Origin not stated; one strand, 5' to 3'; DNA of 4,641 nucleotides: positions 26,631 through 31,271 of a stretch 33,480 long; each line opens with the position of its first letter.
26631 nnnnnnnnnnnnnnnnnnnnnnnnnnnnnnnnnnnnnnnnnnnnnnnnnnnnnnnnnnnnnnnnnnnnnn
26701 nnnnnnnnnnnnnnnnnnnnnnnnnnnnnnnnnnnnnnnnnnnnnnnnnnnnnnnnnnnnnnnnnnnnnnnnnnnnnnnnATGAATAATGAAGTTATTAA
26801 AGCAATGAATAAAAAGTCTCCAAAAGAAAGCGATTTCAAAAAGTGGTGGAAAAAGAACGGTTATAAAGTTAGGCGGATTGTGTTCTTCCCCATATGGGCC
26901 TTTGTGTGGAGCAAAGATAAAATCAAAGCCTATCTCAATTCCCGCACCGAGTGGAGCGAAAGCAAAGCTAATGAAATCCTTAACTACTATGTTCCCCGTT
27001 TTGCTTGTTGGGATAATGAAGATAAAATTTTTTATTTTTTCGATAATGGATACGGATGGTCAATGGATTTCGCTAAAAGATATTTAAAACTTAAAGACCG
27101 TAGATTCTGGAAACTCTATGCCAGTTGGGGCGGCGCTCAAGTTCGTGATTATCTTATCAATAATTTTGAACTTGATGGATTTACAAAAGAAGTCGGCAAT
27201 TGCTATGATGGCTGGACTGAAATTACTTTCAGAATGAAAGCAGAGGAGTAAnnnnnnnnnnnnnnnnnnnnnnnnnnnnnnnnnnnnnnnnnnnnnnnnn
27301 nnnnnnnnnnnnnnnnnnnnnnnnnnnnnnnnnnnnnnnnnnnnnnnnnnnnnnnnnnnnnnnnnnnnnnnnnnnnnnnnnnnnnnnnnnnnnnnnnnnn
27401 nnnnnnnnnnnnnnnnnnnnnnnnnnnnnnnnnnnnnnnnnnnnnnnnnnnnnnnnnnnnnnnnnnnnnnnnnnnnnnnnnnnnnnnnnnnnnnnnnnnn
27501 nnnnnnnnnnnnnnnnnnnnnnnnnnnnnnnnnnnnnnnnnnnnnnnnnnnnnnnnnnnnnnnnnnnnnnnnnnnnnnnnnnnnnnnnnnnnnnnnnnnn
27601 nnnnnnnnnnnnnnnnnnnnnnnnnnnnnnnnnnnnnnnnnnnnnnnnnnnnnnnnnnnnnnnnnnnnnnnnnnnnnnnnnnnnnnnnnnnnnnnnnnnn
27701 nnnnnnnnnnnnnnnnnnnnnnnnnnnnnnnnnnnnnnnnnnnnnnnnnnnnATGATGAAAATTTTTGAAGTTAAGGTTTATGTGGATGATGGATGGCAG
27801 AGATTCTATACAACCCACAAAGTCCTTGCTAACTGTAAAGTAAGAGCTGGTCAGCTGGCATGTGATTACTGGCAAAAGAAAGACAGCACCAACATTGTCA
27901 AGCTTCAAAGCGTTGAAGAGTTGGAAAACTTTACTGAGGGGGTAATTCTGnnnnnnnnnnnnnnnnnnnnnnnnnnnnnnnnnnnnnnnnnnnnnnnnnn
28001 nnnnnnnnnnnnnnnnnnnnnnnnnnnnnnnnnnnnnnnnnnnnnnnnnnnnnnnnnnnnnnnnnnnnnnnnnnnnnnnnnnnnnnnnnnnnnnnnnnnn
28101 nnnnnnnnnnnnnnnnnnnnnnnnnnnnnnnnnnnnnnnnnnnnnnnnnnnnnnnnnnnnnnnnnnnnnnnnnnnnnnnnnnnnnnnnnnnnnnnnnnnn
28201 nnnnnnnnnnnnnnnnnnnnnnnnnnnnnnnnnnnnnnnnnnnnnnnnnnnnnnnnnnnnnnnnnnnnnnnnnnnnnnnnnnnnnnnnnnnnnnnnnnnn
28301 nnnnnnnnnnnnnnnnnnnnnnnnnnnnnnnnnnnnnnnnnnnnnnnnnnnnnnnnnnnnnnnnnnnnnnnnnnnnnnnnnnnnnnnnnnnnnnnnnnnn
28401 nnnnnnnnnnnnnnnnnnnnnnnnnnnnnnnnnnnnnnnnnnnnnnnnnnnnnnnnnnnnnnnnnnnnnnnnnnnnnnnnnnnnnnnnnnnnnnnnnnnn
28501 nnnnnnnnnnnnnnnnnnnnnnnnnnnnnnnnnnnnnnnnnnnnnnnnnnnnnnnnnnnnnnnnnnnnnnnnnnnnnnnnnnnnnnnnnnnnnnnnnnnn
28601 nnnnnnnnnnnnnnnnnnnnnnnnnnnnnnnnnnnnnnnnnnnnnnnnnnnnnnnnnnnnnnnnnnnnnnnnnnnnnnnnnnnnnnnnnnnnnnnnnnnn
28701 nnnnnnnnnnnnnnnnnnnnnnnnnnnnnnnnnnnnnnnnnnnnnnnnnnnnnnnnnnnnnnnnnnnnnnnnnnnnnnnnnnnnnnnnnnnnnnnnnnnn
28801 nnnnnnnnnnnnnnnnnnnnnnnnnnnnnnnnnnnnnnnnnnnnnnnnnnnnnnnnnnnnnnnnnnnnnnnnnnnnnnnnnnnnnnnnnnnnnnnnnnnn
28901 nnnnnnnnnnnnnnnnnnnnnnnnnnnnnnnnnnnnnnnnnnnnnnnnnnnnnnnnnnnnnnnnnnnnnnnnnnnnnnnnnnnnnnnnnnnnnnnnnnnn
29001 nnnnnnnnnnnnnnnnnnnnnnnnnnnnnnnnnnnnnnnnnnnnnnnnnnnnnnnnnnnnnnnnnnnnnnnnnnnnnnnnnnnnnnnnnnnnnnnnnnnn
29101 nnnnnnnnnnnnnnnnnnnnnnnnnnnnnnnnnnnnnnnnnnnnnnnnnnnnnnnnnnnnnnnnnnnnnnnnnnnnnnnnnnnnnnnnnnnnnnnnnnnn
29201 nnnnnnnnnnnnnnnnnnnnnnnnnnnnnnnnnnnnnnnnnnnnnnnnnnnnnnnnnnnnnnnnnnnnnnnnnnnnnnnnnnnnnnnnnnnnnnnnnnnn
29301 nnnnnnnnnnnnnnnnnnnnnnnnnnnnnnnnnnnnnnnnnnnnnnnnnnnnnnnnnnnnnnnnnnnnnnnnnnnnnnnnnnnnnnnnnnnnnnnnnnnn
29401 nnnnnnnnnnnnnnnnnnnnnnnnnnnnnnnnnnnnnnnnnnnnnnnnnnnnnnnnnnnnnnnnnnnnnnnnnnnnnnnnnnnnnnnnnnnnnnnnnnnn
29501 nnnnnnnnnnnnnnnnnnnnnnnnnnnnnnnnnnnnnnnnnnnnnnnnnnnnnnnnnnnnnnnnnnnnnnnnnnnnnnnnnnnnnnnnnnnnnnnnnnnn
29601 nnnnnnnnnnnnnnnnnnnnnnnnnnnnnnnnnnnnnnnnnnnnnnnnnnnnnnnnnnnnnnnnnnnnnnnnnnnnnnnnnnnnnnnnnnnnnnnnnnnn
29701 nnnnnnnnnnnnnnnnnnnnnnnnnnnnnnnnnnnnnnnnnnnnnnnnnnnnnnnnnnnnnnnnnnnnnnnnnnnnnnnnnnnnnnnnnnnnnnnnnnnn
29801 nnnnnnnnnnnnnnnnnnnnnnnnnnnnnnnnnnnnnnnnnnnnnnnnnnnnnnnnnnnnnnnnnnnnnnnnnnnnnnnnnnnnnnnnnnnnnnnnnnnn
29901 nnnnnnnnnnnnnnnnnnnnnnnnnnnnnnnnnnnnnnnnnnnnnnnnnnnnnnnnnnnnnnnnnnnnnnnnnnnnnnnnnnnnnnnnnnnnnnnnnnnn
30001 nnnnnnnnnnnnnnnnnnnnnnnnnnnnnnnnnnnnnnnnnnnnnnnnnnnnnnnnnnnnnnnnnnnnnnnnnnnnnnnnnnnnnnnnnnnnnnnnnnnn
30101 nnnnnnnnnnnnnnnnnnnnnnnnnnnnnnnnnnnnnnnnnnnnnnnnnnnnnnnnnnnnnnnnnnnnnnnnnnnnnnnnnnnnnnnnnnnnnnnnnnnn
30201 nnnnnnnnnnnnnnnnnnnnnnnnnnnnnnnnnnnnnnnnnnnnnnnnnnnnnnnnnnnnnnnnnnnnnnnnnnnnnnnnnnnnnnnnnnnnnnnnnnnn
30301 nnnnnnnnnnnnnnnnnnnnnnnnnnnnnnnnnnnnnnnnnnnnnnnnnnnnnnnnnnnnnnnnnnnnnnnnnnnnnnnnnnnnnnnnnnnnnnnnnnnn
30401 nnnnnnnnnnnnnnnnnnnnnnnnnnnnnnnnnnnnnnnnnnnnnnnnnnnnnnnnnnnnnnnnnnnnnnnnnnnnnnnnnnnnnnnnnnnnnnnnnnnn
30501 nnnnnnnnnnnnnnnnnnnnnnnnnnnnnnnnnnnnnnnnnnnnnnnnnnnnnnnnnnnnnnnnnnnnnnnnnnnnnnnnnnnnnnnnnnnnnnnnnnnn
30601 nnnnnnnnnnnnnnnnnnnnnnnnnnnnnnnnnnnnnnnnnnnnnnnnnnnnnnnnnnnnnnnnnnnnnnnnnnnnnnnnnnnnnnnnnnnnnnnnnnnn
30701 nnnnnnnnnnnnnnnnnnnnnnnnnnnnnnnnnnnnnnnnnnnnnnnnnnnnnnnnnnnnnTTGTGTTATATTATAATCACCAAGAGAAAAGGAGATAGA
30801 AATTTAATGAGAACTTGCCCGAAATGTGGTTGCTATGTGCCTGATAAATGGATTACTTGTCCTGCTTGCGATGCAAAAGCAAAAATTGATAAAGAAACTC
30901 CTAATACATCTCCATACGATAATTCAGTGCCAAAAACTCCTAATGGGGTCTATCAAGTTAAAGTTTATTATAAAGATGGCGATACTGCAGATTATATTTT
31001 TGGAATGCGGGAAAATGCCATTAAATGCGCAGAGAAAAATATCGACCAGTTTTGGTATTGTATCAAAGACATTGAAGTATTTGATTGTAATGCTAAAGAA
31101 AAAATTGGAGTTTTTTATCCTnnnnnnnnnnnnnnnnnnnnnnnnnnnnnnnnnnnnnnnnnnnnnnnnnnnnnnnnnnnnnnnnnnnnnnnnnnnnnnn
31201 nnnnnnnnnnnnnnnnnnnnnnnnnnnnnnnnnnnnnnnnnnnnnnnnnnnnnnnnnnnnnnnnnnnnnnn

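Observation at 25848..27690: Second pair of homologous long non-coding leaders (25848-26135 and 27401-27690)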

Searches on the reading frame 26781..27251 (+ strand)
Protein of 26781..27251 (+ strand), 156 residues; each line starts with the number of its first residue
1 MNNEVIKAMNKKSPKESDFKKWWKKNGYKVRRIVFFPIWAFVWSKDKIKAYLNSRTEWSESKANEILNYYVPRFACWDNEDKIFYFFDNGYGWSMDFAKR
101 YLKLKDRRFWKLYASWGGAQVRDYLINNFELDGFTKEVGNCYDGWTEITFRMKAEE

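Call 9: search_dna_similar(query=window:26781-27248:+, collection=phages, mode=protein, max_evalue=0.001)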
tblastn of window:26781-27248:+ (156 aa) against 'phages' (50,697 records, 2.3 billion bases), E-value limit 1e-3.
No match.

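Call 11: find_related_loci(query=window:26781-27248:+, collection=viral_contigs, flank=10000)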
Query window:26781-27248:+ (156 aa) in viral_contigs; peptide patterns used: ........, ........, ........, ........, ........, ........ (x = any residue, [..] = any of these).
4 stretches matched a pattern; 2 encode a relative of the query (tblastn E <= 1e-3); 2 distinct loci.
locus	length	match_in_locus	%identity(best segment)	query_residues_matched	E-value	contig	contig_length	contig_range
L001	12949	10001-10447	74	5-156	8e-76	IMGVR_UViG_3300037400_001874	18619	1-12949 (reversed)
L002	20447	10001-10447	70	5-156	6e-72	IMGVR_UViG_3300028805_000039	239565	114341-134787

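Call 17: find_encoding_contigs(protein=window:26781-27251:+, flank=10000, max_places=10)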
Protein window:26781-27251:+ (156 aa): 1 contig read that carries it; 1 place shown.
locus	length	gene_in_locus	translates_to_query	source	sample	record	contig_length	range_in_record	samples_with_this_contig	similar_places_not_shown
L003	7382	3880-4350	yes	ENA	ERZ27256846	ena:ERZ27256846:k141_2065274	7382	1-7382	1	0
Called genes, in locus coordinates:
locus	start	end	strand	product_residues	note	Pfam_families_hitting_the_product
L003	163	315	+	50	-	-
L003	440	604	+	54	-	-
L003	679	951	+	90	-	-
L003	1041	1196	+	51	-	-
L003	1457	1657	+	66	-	-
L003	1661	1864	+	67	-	-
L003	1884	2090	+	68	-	-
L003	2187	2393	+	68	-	-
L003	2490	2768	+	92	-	-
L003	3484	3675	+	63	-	-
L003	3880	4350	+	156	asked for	-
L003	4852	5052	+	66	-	-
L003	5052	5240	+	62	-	-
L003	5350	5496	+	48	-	-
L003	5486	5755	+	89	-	-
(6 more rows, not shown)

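Call 103: search_protein_families(library=pfam, proteins=[window:26781-27248:+], max_evalue=0.01)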
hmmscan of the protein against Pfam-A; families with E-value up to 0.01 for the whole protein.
window:26781-27248:+ (156 aa): 0 families

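Call 104: search_protein_families(library=phrogs, proteins=[window:26781-27248:+], max_evalue=0.001)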
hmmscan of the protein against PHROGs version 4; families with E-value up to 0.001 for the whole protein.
window:26781-27248:+ (156 aa): 0 families

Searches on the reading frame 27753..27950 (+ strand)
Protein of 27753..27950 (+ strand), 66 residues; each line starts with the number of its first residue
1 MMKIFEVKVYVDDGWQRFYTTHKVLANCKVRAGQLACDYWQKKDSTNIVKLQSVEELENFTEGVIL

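Call 65: find_homologous_proteins(query=window:27753-27950:+, max_evalue=0.001)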
Query window:27753-27950:+ (66 aa): 49 proteins with E <= 0.001 among 49 candidates.
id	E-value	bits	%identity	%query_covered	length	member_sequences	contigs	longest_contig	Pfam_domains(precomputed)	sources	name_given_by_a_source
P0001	1.7e-35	137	94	100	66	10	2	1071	-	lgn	-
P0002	1.8e-35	137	94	100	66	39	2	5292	-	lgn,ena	-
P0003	2.0e-35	137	95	100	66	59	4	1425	-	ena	-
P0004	2.4e-35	136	94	100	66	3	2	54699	-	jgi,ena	-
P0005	9.0e-35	135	92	100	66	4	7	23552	-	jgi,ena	jgi:hypothetical protein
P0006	9.8e-35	134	94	100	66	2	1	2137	-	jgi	-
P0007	1.3e-34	134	94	98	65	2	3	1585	-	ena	-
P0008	1.9e-34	134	92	98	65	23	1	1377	-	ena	-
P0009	2.4e-34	133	89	100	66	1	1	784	-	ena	-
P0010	2.5e-34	133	91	100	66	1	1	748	-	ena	-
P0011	6.7e-34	132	89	100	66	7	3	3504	-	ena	-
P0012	1.3e-33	131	91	98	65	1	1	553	-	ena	-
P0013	1.9e-33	130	91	98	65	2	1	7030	-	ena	-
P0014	2.3e-33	130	91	98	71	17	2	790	-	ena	-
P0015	2.8e-33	130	91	100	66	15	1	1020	-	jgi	jgi:hypothetical protein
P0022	4.4e-32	126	88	98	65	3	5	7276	-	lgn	-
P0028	1.6e-30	121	89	98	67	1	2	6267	-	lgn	-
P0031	2.9e-29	117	85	98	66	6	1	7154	-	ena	-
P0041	3.5e-25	104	76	100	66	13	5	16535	-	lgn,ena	-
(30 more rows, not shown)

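Call 66: find_encoding_contigs(protein=P0004, flank=5000, max_places=6)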
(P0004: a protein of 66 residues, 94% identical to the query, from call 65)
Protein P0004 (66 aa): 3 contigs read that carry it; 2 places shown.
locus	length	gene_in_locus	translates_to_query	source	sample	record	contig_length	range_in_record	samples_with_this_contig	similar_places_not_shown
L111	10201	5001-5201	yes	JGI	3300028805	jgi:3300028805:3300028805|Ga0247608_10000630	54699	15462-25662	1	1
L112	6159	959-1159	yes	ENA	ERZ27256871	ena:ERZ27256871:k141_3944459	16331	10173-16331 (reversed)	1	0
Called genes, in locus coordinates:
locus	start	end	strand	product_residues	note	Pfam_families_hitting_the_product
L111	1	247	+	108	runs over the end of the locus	-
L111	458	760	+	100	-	-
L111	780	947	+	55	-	-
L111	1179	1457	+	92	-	-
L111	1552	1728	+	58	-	-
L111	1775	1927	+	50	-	-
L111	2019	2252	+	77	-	-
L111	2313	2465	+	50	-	-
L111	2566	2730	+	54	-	-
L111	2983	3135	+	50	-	-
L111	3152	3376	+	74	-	-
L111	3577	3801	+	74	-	-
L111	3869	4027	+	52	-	-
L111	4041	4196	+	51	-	-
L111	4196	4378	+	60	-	-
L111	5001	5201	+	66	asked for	-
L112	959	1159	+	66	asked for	-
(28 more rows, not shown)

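Call 67: find_encoding_contigs(protein=P0005, flank=5000, max_places=8)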
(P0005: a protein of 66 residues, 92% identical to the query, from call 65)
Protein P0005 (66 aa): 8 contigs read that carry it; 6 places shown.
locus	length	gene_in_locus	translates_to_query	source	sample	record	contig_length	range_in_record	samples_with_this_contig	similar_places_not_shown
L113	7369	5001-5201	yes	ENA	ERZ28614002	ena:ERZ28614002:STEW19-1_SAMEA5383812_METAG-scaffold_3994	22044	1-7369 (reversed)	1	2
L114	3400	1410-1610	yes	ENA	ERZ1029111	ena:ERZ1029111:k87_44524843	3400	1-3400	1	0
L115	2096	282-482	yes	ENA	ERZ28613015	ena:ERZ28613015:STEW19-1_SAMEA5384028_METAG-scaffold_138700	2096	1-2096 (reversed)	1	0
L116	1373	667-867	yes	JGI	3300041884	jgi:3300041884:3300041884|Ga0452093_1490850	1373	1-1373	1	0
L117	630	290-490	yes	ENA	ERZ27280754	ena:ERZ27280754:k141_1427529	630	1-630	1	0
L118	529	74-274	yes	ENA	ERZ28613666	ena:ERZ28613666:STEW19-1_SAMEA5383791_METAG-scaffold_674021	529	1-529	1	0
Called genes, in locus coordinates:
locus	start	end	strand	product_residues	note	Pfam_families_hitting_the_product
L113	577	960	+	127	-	-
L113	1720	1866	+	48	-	-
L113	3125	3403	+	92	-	-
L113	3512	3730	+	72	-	-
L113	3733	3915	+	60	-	-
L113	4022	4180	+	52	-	-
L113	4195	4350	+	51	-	-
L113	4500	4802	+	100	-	-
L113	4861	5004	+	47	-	-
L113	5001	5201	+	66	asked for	-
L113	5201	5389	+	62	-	-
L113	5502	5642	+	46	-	-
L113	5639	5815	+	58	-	-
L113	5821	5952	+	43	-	-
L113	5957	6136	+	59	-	-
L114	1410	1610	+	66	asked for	-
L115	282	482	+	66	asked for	-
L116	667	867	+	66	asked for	-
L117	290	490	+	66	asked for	-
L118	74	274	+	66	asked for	-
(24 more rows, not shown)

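Call 68: find_encoding_contigs(protein=P0041, flank=5000, max_places=6)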
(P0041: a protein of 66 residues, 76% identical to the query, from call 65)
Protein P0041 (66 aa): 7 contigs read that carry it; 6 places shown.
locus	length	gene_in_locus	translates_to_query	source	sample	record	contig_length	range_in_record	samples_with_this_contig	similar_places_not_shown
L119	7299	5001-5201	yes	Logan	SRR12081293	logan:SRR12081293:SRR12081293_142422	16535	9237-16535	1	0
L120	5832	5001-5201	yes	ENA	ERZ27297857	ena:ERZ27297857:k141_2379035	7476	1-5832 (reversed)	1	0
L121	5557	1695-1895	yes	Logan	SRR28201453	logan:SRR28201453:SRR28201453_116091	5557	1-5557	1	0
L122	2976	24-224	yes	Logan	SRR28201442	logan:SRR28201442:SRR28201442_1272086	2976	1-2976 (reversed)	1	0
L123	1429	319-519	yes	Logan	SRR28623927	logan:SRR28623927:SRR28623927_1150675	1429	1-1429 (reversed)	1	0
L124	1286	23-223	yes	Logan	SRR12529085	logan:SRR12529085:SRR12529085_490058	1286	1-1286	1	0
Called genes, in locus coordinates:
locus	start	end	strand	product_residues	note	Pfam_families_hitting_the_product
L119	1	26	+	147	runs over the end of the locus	-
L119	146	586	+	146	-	-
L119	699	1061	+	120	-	-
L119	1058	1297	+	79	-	-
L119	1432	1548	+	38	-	-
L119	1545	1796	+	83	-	-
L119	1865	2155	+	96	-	-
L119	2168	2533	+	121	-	-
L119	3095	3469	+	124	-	-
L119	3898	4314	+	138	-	-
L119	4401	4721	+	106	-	-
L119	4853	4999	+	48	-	-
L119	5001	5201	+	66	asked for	-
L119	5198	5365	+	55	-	-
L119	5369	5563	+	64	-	-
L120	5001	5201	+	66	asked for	-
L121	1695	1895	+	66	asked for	-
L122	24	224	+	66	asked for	-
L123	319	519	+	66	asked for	-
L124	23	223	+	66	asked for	-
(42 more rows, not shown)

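Call 92: find_encoding_contigs(protein=P0013, flank=5000, max_places=4)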
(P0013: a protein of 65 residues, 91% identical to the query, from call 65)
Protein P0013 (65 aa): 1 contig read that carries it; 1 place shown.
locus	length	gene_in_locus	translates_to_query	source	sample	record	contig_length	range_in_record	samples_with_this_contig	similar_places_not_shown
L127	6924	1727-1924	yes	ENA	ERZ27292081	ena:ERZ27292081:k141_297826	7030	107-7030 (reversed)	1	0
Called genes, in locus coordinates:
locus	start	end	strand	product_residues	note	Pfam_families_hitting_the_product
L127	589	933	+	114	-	-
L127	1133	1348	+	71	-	-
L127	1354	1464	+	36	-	-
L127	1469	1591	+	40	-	-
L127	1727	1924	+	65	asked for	-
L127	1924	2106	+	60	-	-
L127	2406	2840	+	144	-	PF06941:NT5C (faint)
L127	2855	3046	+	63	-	-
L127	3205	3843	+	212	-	-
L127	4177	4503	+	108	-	-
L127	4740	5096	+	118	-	-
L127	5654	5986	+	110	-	-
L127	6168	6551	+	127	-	-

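Call 93: find_encoding_contigs(protein=P0031, flank=5000, max_places=4)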
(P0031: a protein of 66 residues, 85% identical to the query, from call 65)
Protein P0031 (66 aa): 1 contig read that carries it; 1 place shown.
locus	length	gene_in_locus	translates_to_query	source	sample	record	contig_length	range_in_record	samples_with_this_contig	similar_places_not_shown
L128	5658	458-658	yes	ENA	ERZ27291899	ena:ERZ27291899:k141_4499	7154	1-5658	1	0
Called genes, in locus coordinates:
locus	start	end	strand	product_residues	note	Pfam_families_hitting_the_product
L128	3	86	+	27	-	?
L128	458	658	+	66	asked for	-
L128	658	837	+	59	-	-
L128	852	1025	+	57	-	-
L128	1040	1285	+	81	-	-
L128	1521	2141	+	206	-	-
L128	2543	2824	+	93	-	-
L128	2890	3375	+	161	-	-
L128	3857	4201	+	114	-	-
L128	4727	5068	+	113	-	-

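Call 94: find_encoding_contigs(protein=P0022, flank=5000, max_places=6)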
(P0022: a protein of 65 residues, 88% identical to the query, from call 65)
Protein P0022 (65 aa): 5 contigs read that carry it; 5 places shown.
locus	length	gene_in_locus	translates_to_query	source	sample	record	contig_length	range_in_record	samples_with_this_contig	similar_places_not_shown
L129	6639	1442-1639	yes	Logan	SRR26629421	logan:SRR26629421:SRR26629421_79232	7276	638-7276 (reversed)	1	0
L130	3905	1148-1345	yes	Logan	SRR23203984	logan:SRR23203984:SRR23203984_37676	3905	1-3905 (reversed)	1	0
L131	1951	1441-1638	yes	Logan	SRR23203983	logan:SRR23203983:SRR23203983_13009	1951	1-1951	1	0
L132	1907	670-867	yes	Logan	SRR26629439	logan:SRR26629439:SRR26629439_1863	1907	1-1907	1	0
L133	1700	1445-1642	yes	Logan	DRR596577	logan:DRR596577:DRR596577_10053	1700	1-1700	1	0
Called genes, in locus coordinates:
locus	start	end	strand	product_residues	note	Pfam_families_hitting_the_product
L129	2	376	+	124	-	?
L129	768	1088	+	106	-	-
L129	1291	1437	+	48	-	-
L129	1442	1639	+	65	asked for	-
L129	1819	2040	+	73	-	-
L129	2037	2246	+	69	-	-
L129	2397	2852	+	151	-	-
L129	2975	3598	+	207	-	PF16475:DUF5052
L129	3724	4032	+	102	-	-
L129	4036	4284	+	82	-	-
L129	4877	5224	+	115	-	-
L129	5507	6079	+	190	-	-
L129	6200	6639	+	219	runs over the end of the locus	-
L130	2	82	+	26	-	?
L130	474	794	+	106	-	-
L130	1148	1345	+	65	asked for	-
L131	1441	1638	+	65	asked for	-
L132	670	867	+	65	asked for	-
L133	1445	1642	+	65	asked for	-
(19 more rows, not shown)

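Call 95: find_encoding_contigs(protein=P0028, flank=5000, max_places=4)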
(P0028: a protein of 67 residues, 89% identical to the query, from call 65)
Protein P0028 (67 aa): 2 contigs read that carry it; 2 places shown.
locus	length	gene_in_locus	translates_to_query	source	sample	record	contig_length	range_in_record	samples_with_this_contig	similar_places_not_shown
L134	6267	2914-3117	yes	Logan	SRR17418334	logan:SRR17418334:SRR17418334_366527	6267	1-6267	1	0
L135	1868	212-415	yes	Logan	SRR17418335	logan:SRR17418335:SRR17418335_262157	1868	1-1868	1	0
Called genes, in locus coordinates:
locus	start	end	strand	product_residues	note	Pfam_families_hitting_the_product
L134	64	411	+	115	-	-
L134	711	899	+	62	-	-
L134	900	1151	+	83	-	-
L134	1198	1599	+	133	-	-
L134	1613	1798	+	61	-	-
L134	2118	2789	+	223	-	-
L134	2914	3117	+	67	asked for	-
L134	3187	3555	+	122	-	-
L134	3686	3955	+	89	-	-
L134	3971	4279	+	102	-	-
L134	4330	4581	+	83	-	-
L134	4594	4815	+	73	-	-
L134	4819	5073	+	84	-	-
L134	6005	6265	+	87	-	?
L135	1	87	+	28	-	?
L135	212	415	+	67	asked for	-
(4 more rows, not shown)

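Call 103: search_protein_families(library=pfam, proteins=[window:27753-27950:+], max_evalue=0.01)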
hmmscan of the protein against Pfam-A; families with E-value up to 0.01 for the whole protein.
window:27753-27950:+ (66 aa): 0 families

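Call 104: search_protein_families(library=phrogs, proteins=[window:27753-27950:+], max_evalue=0.001)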
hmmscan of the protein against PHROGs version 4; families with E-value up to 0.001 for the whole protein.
window:27753-27950:+ (66 aa): 0 families

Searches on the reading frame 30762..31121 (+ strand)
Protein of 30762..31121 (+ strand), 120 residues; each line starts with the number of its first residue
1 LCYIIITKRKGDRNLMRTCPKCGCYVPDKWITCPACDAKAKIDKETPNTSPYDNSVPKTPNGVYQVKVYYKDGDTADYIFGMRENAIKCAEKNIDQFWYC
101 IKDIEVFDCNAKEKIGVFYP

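Call 103: search_protein_families(library=pfam, proteins=[window:30762-31121:+], max_evalue=0.01)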
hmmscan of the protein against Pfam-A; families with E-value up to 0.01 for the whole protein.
window:30762-31121:+ (120 aa): 4 families
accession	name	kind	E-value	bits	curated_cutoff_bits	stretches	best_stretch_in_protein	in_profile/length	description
PF13248.11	Zn_ribbon_3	-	0.0049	16.7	27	1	16-38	2-24/26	zinc-ribbon domain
PF12773.13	DZR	-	0.0076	16.8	27.3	1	16-36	24-44/45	Double zinc ribbon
PF24708.1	Lip_C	-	0.008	15.4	27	1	42-103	307-367/380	Lipase-like, C-terminal domain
PF13240.11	Zn_Ribbon_1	-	0.0084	16.3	25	1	19-36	2-19/23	zinc-ribbon domain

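Call 104: search_protein_families(library=phrogs, proteins=[window:30762-31121:+], max_evalue=0.001)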
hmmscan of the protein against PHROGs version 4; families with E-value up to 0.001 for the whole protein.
window:30762-31121:+ (120 aa): 0 families
